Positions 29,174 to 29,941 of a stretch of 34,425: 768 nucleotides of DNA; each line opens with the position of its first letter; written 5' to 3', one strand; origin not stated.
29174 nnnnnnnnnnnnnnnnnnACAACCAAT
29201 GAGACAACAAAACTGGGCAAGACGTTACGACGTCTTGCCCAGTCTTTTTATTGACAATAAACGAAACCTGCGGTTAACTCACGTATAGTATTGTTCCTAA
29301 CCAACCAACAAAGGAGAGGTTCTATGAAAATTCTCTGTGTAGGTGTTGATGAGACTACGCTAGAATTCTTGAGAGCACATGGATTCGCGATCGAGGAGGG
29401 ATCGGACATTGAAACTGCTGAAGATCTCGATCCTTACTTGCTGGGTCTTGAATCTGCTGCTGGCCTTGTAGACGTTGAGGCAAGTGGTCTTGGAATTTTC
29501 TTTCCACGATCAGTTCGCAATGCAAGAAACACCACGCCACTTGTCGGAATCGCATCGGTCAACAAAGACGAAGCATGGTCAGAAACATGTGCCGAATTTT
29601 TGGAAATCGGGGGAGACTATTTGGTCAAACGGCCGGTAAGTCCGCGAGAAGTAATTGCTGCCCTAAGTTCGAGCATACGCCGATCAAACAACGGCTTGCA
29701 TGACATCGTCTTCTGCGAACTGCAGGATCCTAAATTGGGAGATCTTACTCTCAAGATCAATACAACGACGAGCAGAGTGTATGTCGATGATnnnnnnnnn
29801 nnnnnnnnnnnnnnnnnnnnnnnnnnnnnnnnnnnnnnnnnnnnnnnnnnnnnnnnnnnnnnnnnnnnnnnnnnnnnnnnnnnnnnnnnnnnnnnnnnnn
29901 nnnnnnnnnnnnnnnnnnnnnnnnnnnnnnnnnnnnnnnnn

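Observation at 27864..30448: sRNA candidate, ParB-like, CtrA-like and SciP-like units form a compact 2.5-kb module that may be an insertion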

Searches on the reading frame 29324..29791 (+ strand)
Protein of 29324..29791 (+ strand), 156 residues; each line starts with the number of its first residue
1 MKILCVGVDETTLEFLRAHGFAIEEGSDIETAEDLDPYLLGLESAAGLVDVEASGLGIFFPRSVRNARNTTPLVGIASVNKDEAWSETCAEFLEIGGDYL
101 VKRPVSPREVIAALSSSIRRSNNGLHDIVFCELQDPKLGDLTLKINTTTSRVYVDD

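Call 21: find_related_loci(query=A2, collection=genome_contigs, flank=10000)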
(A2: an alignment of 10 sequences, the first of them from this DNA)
Query A2 (156 aa) in genome_contigs; peptide patterns used: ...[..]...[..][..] (x = any residue, [..] = any of these).
82 stretches matched a pattern; 14 encode a relative of the query (tblastn E <= 1e-3); 14 distinct loci.
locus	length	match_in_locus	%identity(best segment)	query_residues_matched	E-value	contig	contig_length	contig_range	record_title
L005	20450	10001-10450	42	1-156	5e-36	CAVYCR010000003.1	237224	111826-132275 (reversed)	MAG: Candidatus Kaiserbacteria bacterium isolate MFD04540.bin.2.11 genome assembly, contig: contig_24813, whole genome s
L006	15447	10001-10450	43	1-155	4e-34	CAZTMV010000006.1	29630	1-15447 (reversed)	MAG TPA_asm: uncultured Candidatus Saccharibacteria bacterium isolate SRP329715_co2_40 genome assembly, contig: NODE_323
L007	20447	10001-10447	43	1-155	3e-33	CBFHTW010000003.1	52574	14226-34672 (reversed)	MAG: Minisyncoccia bacterium isolate Co_bin_102_indstr genome assembly, contig: Co_bin_102_indstr_c3, whole genome shotg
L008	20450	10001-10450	43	1-155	2e-33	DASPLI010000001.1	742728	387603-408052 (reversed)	MAG TPA_asm: Candidatus Paceibacterota bacterium isolate SMAG_U12059 k141_213345, whole genome shotgun sequence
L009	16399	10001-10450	42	1-156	9e-31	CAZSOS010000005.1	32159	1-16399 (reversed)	MAG TPA_asm: uncultured Candidatus Saccharibacteria bacterium isolate binchicken_co179_367 genome assembly, contig: NODE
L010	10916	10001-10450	40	1-156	6e-31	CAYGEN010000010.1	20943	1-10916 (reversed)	MAG TPA_asm: uncultured Candidatus Saccharibacteria bacterium isolate ERP113451_co3_404 genome assembly, contig: NODE_18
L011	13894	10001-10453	38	1-155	1e-28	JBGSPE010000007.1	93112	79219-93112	MAG: Candidatus Paceibacteria bacterium isolate JTS-AC297 k141_863719, whole genome shotgun sequence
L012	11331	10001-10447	39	1-155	7e-28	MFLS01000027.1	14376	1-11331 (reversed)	MAG: Candidatus Kaiserbacteria bacterium RIFCSPHIGHO2_12_FULL_56_13 rifcsphigho2_12_scaffold_6604, whole genome shotgun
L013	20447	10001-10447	34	1-155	7e-25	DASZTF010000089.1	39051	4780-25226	MAG TPA_asm: Candidatus Paceibacterota bacterium isolate SMAG_U6069 k141_678584, whole genome shotgun sequence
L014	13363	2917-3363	37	1-155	4e-24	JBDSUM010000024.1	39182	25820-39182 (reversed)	MAG: Candidatus Paceibacterota bacterium isolate cluster1_bin.581 k127_6143346, whole genome shotgun sequence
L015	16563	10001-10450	34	1-156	2e-22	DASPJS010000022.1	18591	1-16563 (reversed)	MAG TPA_asm: Candidatus Paceibacterota bacterium isolate SMAG_U12016 k141_1387619, whole genome shotgun sequence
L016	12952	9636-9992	35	1-120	4e-19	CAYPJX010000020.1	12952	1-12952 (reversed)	MAG TPA_asm: uncultured Candidatus Saccharibacteria bacterium isolate SRP286056_co2_22 genome assembly, contig: NODE_787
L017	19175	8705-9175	33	1-156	3e-18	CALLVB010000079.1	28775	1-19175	MAG: Candidatus Pacebacteria bacterium isolate L1_Bin_Bin_43_sub_1 genome assembly, contig: c_000001657351, whole genome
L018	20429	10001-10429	36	7-155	2e-26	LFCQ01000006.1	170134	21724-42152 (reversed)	MAG: Parcubacteria bacterium C7867-007 C7867_00031, whole genome shotgun sequence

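Call 27: find_related_loci(query=A2, collection=metagenome_contigs, flank=6000)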
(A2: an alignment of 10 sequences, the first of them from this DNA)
Query A2 (156 aa) in metagenome_contigs; peptide patterns used: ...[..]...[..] (x = any residue, [..] = any of these).
353 stretches matched a pattern; 30 encode a relative of the query (tblastn E <= 1e-3); 30 distinct loci.
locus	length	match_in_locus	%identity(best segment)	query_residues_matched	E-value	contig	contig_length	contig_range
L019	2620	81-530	43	1-156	1e-34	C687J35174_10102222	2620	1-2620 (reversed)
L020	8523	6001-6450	43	1-156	1e-34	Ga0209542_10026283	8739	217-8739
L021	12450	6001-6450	43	1-155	2e-33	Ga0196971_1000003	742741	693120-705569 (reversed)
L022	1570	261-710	39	1-156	2e-33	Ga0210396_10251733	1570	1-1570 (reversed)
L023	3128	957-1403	41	1-155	1e-32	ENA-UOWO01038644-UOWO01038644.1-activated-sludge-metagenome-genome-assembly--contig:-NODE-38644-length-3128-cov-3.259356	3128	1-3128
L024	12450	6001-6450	41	1-155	2e-32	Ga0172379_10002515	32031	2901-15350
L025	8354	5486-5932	41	1-155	4e-32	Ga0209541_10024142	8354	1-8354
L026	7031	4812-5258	41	1-155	4e-32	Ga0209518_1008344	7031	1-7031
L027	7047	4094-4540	41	1-155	4e-32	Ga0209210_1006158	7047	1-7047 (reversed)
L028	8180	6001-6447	41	1-155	5e-32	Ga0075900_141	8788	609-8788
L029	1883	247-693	41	1-155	5e-32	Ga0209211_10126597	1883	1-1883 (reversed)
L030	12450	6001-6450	38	1-156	6e-31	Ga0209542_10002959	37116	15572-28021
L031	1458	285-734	41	1-156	2e-31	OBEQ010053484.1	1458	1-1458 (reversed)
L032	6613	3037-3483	39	1-155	6e-28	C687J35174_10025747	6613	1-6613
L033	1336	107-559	38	1-154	2e-28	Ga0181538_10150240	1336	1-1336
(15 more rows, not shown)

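Call 74: find_related_loci(query=A2, collection=viral_contigs, flank=5000)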
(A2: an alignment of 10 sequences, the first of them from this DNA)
Query A2 (156 aa) in viral_contigs; peptide patterns used: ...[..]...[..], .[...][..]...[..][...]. (x = any residue, [..] = any of these).
25 stretches matched a pattern, but none encodes a relative of the query by tblastn (E <= 1e-3).
